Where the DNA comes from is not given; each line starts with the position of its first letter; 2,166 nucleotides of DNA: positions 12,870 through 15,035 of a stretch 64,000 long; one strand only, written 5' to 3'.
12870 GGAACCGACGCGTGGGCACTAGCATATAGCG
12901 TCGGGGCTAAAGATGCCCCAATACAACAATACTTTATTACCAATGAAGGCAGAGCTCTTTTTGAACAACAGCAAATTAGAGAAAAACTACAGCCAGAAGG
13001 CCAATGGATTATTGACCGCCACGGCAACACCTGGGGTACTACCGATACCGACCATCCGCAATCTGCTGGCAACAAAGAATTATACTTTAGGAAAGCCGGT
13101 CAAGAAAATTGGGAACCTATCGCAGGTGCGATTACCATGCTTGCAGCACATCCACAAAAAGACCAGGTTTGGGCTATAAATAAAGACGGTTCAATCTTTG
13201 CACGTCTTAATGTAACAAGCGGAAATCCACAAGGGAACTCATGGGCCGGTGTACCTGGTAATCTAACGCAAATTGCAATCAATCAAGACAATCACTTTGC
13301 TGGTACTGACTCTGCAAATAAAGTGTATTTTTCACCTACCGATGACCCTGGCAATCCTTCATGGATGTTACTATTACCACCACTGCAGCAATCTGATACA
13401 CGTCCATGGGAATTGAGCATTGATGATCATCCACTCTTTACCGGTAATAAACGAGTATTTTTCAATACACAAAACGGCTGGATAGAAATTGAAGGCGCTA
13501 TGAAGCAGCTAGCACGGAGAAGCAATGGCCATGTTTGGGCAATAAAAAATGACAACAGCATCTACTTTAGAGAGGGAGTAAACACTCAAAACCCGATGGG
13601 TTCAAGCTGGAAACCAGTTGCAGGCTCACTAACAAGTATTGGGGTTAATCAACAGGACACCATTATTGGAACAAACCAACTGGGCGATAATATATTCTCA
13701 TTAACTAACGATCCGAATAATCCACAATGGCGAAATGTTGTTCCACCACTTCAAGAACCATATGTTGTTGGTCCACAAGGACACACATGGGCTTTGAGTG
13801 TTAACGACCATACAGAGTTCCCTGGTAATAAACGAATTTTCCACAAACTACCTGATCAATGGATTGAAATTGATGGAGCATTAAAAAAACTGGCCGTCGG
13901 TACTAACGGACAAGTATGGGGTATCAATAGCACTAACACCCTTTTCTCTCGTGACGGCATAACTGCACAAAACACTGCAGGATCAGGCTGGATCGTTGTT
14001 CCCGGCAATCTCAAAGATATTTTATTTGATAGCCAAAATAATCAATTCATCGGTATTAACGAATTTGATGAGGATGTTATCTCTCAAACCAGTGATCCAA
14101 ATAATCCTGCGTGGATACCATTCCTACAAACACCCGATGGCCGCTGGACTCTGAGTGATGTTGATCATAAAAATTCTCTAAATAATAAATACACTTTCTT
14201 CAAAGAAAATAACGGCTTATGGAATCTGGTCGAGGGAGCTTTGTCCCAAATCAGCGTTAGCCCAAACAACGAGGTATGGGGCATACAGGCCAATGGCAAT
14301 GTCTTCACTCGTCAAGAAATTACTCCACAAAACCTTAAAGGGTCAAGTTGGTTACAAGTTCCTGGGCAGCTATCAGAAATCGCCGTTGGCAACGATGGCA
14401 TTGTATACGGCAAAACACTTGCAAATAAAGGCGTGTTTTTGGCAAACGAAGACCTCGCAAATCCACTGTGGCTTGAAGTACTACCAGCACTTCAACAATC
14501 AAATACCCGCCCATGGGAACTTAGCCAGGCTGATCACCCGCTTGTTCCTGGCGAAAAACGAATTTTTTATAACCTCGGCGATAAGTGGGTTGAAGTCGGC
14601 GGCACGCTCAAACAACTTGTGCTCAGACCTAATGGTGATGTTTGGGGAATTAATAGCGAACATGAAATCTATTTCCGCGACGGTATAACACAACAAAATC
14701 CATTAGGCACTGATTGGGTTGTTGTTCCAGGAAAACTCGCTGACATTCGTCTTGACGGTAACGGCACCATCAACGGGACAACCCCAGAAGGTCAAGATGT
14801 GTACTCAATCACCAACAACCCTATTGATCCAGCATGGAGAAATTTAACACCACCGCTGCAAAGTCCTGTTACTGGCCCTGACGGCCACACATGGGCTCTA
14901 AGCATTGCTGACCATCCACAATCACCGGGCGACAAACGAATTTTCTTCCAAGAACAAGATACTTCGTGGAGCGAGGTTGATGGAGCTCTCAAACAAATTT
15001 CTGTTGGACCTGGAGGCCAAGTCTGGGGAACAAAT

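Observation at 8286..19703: An 11.4-kb single ORF encoding dozens of tectonin blades interleaved with beta-trefoil and beta-sandwich modules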

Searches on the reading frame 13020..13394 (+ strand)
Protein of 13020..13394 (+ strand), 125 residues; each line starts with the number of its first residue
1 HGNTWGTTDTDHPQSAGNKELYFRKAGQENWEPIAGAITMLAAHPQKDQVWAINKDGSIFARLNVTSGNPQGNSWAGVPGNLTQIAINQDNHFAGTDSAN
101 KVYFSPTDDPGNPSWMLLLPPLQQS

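Call 34: search_solved_structures(query=A1, max_evalue=0.01, show_alignments=2)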
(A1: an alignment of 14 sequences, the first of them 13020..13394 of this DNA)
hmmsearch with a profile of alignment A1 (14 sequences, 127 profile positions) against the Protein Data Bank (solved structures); distinct sequences matched with E-value up to 0.01: 2.
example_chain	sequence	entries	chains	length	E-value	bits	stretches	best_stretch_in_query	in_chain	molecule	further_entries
5fsb_A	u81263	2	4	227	1.8e-33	118.3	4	27-112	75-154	TECTONIN 2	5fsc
4ruq_A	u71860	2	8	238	2e-20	76.1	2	29-76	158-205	Fish-egg lectin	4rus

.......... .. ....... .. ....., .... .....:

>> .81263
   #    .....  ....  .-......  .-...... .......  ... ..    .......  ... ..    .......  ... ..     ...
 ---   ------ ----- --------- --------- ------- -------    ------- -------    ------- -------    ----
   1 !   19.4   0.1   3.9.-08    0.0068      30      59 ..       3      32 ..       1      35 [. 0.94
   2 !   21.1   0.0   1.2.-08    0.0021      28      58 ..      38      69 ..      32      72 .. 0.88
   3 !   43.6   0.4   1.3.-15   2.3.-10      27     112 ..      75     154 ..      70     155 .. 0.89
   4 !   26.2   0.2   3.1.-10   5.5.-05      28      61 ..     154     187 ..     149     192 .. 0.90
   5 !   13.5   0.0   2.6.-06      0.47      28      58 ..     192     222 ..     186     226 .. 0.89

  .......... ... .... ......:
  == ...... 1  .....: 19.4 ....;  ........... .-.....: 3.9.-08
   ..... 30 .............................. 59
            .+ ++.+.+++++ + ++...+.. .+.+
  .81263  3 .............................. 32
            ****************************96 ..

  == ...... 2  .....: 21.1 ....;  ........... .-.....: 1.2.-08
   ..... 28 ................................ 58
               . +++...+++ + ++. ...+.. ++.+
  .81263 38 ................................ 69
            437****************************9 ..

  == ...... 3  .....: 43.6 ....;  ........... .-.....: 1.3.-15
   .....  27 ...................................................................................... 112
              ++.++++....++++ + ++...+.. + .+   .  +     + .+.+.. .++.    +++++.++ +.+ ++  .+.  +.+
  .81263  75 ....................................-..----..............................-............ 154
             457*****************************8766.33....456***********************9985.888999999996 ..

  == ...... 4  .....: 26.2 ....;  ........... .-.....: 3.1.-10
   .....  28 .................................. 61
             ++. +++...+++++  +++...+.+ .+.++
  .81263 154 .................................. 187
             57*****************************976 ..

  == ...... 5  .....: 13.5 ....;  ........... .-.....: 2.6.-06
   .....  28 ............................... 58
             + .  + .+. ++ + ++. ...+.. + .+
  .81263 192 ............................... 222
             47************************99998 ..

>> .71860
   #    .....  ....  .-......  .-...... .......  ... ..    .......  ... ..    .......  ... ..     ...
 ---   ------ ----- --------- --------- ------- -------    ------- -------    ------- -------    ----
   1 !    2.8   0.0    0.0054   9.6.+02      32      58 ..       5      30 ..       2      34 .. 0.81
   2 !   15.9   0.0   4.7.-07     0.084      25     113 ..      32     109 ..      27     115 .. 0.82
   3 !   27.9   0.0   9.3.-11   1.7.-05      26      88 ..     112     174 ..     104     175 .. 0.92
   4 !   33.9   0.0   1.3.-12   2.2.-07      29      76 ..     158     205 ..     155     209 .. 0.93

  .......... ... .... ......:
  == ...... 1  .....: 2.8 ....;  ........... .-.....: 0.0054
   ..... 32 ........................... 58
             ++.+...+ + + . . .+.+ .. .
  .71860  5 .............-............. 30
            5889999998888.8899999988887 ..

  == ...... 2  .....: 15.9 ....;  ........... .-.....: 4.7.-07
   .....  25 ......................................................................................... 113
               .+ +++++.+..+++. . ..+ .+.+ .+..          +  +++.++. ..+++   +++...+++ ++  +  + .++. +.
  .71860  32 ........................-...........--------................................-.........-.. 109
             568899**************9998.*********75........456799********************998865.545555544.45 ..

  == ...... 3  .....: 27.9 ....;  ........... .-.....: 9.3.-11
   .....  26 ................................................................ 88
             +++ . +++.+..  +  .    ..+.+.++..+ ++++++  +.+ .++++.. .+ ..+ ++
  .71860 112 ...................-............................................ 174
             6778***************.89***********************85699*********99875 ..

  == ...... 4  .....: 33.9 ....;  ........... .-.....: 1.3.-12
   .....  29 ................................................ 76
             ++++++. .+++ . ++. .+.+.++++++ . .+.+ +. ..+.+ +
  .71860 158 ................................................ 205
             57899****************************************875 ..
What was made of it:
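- On Tectonin / TECPR beta-propeller lectins (Pfam PF19193, PF06462): The SU profile hits 5FSB at 1.8e-33 (call 34).
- The super-unit profile hits the solved lectins Tectonin 2 (5FSB, E 1.8e-33) and carp fish-egg lectin (4RUQ, E 2e-20) (call 34).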

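Call 35: search_protein_representatives(alignment_id=A1)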
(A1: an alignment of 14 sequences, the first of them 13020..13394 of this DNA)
Query: 14 sequences, 127 profile positions. Proteins with E-value up to 0.001 (for the whole library): 4204; up to 1e-10: 1665; up to 1e-30: 251. The best 150 are listed.
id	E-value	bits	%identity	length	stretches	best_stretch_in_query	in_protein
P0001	0.0e+00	2267.7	-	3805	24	2-125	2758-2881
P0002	3.2e-124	424.6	-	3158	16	2-116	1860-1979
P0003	6.9e-103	355.6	-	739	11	27-88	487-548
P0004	7.4e-92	320.0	-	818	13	28-104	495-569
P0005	1.1e-82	290.3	-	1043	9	20-99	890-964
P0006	2.0e-82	289.5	-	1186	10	27-99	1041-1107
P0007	5.8e-80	281.5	-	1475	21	26-115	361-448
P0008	3.4e-76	269.3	-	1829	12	23-99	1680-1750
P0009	5.9e-68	242.7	-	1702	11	23-98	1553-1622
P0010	9.2e-67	238.9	-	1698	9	27-100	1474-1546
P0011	1.9e-66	237.8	-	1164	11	22-96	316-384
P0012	2.4e-66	237.5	-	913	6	30-87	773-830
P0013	5.9e-66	236.2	-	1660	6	2-115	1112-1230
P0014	3.6e-65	233.7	-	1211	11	21-98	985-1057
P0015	1.2e-64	232.1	-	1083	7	30-95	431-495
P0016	2.0e-64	231.3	-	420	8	30-105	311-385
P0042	3.4e-55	201.5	-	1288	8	37-85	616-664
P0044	2.0e-54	199.0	-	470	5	30-95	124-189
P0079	2.1e-46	173.1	-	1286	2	1-115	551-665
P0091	3.2e-44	166.0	-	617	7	27-89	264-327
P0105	1.7e-42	160.4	-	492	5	26-86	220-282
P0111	5.4e-41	155.6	-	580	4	2-83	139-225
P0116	2.1e-40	153.7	-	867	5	24-102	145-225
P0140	2.2e-37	143.9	-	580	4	33-95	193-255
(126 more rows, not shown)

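Call 37: list_cluster_members(proteins=[P0001, P0002, P0013, P0079, P0003, P0004, P0005, P0006, P0007, P0008])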
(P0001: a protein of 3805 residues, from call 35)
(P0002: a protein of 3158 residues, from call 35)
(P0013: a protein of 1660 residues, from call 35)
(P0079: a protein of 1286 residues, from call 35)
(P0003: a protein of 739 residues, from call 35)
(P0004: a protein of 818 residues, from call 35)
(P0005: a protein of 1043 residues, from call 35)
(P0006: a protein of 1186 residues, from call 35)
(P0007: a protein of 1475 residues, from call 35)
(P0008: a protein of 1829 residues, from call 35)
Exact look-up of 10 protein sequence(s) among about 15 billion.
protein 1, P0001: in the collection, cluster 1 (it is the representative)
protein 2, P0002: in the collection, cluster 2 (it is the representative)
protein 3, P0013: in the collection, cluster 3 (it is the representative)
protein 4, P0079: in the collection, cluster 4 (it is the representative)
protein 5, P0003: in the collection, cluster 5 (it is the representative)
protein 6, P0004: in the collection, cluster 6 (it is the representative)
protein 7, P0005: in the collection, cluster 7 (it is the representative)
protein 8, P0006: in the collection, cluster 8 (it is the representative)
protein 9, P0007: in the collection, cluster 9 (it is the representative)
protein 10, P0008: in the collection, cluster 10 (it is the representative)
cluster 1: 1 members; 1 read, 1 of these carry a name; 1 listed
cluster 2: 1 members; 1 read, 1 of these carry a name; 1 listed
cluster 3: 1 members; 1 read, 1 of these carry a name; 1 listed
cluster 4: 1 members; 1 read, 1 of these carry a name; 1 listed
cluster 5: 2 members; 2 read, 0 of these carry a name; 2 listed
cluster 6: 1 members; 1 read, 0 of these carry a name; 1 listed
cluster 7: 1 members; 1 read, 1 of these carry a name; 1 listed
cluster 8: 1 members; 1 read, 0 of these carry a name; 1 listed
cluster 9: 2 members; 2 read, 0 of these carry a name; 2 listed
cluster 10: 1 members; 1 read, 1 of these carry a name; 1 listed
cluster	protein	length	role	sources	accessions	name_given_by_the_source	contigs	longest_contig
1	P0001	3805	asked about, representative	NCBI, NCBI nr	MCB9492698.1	MAG: hypothetical protein H6679_00310 [Epsilonproteobacteria bacterium] | hypothetical protein [Campylobacterota bacterium]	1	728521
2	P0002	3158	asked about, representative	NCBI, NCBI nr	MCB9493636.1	MAG: hypothetical protein H6679_05170 [Epsilonproteobacteria bacterium] | hypothetical protein [Campylobacterota bacterium]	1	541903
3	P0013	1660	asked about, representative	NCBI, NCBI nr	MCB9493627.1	MAG: hypothetical protein H6679_05125 [Epsilonproteobacteria bacterium] | hypothetical protein [Campylobacterota bacterium]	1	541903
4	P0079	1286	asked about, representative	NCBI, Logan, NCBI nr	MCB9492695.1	MAG: hypothetical protein H6679_00295 [Epsilonproteobacteria bacterium] | hypothetical protein [Campylobacterota bacterium]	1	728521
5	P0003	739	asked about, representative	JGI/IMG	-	-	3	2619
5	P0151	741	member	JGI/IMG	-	-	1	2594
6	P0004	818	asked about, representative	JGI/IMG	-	-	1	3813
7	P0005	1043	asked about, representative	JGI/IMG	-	virginiamycin B lyase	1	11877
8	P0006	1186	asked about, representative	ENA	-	-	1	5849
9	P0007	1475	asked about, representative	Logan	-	-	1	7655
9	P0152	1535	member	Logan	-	-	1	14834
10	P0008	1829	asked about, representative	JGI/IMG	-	hypothetical protein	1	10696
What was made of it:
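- The gene is long and internally repetitive, and it comes from a metagenome-assembled genome (call 37). The contig is 728 kb (call 37).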

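Call 48: list_cluster_members(proteins=[P0111, P0015, P0091, P0116, P0140, P0012, P0042, P0105, P0044, P0016])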
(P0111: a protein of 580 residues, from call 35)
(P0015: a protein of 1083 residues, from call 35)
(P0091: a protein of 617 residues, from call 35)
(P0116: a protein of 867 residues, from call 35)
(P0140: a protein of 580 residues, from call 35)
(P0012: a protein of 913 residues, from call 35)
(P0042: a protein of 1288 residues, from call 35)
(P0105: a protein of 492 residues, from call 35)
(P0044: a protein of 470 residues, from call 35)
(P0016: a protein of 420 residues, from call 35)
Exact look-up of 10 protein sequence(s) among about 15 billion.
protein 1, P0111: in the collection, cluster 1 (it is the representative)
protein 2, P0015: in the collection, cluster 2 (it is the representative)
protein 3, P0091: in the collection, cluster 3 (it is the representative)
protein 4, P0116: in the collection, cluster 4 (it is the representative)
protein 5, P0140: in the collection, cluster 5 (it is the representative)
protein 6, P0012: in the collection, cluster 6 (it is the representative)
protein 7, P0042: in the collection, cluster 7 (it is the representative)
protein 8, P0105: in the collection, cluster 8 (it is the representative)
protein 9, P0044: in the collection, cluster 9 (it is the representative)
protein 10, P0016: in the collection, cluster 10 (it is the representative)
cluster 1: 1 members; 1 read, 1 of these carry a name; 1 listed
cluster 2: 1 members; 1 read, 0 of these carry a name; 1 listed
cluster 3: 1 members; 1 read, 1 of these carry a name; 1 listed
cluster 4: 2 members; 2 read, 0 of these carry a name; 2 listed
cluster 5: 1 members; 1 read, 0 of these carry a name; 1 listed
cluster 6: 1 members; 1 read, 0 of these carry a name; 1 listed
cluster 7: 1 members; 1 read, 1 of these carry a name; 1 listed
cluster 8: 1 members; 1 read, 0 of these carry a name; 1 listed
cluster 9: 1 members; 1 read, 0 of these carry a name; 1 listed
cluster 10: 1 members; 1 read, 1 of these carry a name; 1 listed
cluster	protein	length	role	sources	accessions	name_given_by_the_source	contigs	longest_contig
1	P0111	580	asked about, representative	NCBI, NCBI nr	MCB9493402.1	MAG: hypothetical protein H6679_03945 [Epsilonproteobacteria bacterium] | hypothetical protein [Campylobacterota bacterium]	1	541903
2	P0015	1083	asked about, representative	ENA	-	-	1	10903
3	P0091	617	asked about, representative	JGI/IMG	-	hypothetical protein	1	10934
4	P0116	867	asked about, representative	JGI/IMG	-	-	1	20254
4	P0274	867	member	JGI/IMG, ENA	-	-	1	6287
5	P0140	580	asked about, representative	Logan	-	-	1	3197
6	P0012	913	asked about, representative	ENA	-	-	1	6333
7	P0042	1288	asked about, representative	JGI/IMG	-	hypothetical protein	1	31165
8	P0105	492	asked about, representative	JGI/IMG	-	-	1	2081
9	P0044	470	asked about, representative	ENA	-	-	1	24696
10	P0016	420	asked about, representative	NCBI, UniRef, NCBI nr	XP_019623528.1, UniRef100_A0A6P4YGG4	PREDICTED: tectonin beta-propeller repeat-containing protein 1-like [Branchiostoma ... | Tectonin beta-propeller repeat-containing protein 1-like n=1 Tax=Branchiostoma belcheri ...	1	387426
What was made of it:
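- Closest known: Human TECPR1 / TECPR2. Same: An amphioxus TECPR1-like protein is among the better profile hits (call 48).
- A metazoan TECPR1-like protein ranks 16th in the profile search (calls 35, 48).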

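Call 83: search_protein_families(library=pfam, alignment_id=A5, max_evalue=0.0001)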
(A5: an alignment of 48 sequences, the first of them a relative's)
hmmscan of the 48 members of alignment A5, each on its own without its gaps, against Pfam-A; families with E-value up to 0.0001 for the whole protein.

A. member 1, P0003 (739 aa): 3 families
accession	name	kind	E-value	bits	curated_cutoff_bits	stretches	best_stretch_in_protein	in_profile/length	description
PF19193.6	Tectonin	-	9.9e-117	388.4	30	6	532-634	106-201/216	Tectonin domain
PF06462.18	Hyd_WA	-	9.5e-64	211.1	21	5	507-536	1-30/30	Propeller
PF13570.13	Beta-prop_ACSF4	-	2.1e-06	27.8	133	0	494-617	112-224/329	Beta-alanine-activating enzyme, beta-propeller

B. families by the number of members that match (of 48 scanned): 57 families (the first 25 are shown)
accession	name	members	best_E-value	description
PF19193.6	Tectonin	48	2.7e-176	Tectonin domain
PF06462.18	Hyd_WA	21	9.5e-64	Propeller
PF13964.12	Kelch_6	17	5.3e-26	Kelch motif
PF01344.31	Kelch_1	13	1.2e-12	Kelch motif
PF13415.12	Kelch_3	12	1.4e-10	Galactose oxidase, central domain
PF22073.2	Cep192_D4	8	4.6e-40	Cep192 domain 4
PF15780.11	ASH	7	1.9e-36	Abnormal spindle-like microcephaly-assoc'd, ASPM-SPD-2-Hydin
PF22544.2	HYDIN_VesB_CFA65-like_Ig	7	3e-30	HYDIN/CFA65/VesB-like, Ig-like domain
PF24507.1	Ig_CFAP65_4th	6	2.4e-16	CFAP65, fourth Ig-like domain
PF06739.17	SBBP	5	1.1e-53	Beta-propeller repeat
PF11725.13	AvrE_T3Es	5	7.8e-08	AvrE-family Type-III effector proteins (T3Es)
PF07610.17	DUF1573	4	1.2e-23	Protein of unknown function (DUF1573)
PF12371.14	TMEM131_like_N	4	2.3e-17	Transmembrane protein 131-like N-terminal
PF25021.1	TEN_NHL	3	2.7e-63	Teneurin NHL domain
PF25778.1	DUF7948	3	5.7e-59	Domain of unknown function (DUF7948)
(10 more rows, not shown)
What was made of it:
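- The best non-self hits have bacterial-type architectures (call 83).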

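Call 86: find_encoding_contigs(protein=P0044, flank=10000, max_places=2)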
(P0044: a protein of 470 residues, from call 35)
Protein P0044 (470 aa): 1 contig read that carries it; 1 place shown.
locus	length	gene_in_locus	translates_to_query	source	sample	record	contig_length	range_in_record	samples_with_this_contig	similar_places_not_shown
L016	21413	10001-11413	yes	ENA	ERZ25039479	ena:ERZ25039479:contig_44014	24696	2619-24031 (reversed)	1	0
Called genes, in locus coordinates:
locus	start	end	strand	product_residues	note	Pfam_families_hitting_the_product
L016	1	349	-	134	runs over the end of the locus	-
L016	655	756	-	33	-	-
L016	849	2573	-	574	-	PF01368:DHH, PF02272:DHHA1, PF17768:RecJ_OB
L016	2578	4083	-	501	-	PF01336:tRNA_anti-codon, PF00152:tRNA-synt_2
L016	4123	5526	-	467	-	PF03219:TLC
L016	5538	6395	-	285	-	PF03219:TLC (weak)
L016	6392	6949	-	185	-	-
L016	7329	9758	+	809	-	PF02190:LON_substr_bdg, PF13401:AAA_22 (faint), PF00004:AAA, PF07728:AAA_5, PF22667:Lon_lid, PF05362:Lon_C, PF13541:ChlI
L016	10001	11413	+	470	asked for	PF19193:Tectonin, PF06462:Hyd_WA, PF19193:Tectonin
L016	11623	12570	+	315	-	-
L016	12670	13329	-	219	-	-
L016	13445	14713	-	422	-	PF00109:ketoacyl-synt, PF02801:Ketoacyl-synt_C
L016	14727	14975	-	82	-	PF00550:PP-binding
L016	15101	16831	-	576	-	PF09820:AAA-ATPase_like, PF08011:PDDEXK_9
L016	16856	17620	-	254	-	PF00106:adh_short, PF08659:KR, PF13561:adh_short_C2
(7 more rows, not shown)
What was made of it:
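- The contig of close relative P0044 carries ATP/ADP translocases (call 86).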

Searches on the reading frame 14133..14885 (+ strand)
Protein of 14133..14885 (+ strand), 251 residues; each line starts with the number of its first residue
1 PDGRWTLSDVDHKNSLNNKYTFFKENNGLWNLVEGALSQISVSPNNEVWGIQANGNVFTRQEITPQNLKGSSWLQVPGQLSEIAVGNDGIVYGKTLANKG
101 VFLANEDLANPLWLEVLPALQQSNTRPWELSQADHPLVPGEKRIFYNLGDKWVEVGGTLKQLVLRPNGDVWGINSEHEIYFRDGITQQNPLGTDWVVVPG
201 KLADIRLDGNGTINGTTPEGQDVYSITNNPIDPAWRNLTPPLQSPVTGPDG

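Call 21: find_homologous_proteins(query=window:14133-14885:+, max_evalue=0.00001)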
Query seq(251 aa): 371 candidates shared short words with the query, none scored E <= 0.00001.
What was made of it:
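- Tried and rejected: A two-unit query in the word-indexed search found nothing at E <= 1e-5 (call 21).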
